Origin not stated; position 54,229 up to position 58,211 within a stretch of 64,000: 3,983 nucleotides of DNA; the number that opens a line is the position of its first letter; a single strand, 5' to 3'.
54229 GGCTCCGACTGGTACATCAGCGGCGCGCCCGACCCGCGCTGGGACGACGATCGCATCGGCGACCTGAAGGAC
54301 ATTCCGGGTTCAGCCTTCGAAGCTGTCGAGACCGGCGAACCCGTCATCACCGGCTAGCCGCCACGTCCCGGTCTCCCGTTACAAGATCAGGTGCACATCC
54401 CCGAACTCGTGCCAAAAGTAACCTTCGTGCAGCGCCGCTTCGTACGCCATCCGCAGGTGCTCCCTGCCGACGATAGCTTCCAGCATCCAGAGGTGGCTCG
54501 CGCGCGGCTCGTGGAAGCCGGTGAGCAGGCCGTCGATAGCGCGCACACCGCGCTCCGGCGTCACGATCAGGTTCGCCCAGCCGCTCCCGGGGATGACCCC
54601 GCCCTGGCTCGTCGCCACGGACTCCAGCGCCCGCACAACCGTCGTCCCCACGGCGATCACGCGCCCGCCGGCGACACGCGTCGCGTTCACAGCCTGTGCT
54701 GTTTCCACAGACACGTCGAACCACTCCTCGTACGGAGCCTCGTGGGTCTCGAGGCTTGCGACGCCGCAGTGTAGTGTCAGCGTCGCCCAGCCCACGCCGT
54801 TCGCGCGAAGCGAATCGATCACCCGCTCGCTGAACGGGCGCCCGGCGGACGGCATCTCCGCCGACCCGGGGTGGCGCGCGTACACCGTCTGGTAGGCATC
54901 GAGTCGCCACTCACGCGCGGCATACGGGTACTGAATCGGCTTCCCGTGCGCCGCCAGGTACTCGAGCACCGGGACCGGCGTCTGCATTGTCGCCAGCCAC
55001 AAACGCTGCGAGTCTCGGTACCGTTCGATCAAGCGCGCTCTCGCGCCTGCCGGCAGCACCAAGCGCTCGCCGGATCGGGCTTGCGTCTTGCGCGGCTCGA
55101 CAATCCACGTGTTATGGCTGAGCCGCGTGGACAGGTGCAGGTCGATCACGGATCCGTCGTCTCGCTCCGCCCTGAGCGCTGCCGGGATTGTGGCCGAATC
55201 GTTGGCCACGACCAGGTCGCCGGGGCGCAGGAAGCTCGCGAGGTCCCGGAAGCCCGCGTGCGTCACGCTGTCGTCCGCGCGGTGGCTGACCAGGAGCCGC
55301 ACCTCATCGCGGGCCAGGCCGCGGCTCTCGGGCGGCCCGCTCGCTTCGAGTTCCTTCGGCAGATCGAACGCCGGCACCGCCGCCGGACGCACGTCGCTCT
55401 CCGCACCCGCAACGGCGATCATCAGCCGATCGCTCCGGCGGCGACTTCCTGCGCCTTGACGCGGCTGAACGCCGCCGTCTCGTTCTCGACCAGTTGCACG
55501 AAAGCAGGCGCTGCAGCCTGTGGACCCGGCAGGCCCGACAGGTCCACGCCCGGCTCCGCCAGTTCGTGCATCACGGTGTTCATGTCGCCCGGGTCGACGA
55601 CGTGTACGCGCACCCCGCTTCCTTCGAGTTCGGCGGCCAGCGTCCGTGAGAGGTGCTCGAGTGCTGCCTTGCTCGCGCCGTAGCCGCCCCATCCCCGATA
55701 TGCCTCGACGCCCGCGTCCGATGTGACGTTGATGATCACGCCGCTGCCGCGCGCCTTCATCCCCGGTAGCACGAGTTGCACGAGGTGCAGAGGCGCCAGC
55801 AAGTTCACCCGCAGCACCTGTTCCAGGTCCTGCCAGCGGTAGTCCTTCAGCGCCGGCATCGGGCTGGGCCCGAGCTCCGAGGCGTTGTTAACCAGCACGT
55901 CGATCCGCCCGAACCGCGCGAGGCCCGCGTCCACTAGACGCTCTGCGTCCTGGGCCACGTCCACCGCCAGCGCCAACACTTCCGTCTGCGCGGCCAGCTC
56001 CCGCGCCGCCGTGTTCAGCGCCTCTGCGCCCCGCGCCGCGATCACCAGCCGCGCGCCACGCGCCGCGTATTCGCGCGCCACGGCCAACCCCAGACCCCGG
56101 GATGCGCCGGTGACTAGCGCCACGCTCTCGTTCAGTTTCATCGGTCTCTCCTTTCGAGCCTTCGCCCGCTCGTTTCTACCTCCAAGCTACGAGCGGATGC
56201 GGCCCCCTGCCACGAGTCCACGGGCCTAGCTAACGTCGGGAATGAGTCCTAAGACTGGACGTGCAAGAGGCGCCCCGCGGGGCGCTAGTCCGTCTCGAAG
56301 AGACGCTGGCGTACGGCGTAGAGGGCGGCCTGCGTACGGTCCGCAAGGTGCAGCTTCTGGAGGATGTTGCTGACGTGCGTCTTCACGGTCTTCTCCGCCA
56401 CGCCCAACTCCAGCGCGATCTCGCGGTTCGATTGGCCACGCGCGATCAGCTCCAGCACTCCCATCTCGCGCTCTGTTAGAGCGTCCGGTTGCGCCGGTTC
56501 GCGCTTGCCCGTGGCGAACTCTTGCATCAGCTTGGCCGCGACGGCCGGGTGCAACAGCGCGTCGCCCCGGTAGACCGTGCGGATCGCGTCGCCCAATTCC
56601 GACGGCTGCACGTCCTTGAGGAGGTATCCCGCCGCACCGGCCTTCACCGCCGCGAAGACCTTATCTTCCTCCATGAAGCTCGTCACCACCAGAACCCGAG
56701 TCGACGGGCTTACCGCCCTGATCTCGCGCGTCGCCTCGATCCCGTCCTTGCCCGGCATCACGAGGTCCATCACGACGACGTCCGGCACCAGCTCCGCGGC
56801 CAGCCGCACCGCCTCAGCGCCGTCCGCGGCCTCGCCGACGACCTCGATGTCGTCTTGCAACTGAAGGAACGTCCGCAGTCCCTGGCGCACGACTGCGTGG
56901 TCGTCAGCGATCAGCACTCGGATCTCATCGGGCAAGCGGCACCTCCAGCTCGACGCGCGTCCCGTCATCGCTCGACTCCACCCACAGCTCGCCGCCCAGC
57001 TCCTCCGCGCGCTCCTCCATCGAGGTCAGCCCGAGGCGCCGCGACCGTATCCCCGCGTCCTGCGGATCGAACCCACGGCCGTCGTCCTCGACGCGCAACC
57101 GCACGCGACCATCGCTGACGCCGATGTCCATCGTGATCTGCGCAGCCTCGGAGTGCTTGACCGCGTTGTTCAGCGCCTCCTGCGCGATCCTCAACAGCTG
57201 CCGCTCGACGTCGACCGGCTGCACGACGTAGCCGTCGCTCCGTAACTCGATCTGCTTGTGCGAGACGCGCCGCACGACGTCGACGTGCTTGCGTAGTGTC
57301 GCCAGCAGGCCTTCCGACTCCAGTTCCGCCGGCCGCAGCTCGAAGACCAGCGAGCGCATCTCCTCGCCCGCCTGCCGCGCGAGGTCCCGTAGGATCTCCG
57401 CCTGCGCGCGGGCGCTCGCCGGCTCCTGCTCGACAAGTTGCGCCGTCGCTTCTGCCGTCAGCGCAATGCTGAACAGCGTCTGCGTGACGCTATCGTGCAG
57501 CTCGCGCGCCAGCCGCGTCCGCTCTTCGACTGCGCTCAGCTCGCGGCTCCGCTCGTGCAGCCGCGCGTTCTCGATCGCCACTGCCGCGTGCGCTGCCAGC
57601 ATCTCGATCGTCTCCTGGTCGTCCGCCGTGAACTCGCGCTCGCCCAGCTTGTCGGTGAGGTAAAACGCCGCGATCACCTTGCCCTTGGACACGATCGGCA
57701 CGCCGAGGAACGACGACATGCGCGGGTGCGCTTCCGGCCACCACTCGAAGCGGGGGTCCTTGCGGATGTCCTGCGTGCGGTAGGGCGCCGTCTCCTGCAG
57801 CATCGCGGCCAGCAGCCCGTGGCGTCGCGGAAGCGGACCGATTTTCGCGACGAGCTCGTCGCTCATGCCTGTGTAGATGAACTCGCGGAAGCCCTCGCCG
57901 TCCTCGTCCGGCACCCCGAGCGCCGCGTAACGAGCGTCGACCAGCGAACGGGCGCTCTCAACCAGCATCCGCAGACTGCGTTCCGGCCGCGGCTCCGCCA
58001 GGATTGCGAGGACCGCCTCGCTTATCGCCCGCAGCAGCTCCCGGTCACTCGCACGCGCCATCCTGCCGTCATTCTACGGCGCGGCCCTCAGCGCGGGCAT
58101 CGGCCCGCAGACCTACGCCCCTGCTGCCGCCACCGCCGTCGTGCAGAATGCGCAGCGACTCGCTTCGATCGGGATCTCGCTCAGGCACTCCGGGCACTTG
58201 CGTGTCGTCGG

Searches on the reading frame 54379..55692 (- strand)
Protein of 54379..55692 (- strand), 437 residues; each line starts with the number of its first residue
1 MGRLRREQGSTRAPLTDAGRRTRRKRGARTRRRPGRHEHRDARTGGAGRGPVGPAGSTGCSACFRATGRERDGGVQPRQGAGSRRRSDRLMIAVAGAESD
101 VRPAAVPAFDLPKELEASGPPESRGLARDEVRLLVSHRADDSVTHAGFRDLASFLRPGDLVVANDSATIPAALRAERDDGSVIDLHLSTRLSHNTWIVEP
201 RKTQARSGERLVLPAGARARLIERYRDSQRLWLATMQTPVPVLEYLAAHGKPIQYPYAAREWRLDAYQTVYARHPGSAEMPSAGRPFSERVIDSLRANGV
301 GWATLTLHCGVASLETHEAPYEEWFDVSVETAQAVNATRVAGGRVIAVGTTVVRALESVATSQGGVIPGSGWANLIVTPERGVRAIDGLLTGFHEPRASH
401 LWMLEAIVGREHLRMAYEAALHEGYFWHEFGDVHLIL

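Call 60: search_protein_families(library=pfam, proteins=[window:54379-55692:-], max_evalue=0.00001)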
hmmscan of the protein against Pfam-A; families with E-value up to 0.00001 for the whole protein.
window:54379-55692:- (437 aa): 1 family
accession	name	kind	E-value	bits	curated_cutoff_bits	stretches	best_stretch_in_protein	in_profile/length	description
PF02547.20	Queuosine_synth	-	7.2e-83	278.8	25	1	109-436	6-322/322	Queuosine biosynthesis protein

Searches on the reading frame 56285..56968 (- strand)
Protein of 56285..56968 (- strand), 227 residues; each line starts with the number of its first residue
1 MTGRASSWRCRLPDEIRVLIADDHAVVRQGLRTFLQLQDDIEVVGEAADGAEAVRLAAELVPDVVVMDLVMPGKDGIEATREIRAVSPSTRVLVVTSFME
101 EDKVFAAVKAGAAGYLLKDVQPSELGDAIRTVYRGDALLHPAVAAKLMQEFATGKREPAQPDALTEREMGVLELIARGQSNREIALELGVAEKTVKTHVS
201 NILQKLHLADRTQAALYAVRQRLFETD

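Call 60: search_protein_families(library=pfam, proteins=[window:56285-56968:-], max_evalue=0.00001)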
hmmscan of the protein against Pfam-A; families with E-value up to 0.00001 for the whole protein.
window:56285-56968:- (227 aa): 3 families
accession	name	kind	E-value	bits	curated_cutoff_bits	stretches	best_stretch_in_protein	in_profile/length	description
PF00072.30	Response_reg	-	3.9e-30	104.7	30.2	1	18-130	1-111/111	Response regulator receiver domain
PF00196.25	GerE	-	2.4e-21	75.6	23.5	1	163-218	2-57/57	Bacterial regulatory proteins, luxR family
PF08281.18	Sigma70_r4_2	-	4e-06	26.8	25.7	1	163-206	10-54/54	Sigma-70, region 4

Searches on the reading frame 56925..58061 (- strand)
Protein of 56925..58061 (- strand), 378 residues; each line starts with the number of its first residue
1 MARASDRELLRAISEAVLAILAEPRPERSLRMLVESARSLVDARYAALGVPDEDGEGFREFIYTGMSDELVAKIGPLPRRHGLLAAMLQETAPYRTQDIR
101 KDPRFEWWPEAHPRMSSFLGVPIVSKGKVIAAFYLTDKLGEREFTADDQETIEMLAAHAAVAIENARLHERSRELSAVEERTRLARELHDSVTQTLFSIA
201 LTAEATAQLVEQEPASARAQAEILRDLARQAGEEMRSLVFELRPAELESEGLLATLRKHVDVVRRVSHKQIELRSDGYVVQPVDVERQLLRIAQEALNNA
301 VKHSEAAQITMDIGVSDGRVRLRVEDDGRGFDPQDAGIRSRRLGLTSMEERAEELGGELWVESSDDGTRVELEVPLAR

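Call 60: search_protein_families(library=pfam, proteins=[window:56925-58061:-], max_evalue=0.00001)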
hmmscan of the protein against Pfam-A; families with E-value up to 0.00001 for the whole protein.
window:56925-58061:- (378 aa): 6 families
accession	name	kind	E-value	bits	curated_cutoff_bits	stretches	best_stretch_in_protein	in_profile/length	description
PF13185.12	GAF_2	-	9.5e-19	68.4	28.6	1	30-164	8-136/136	GAF domain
PF07730.19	HisKA_3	-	1.1e-18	68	24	1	180-247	1-68/68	Histidine kinase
PF02518.31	HATPase_c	-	4e-17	63.1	26.4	1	285-377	2-110/111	Histidine kinase-, DNA gyrase B-, and HSP90-like ATPase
PF01590.32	GAF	-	1.2e-16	61.9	22.4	1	26-163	2-133/133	GAF domain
PF13492.12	GAF_3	-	5.3e-08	33.8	27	1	29-165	5-129/129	GAF domain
PF13581.12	HATPase_c_2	-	6.5e-06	26.6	27.4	1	288-339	31-87/127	Histidine kinase-like ATPase domain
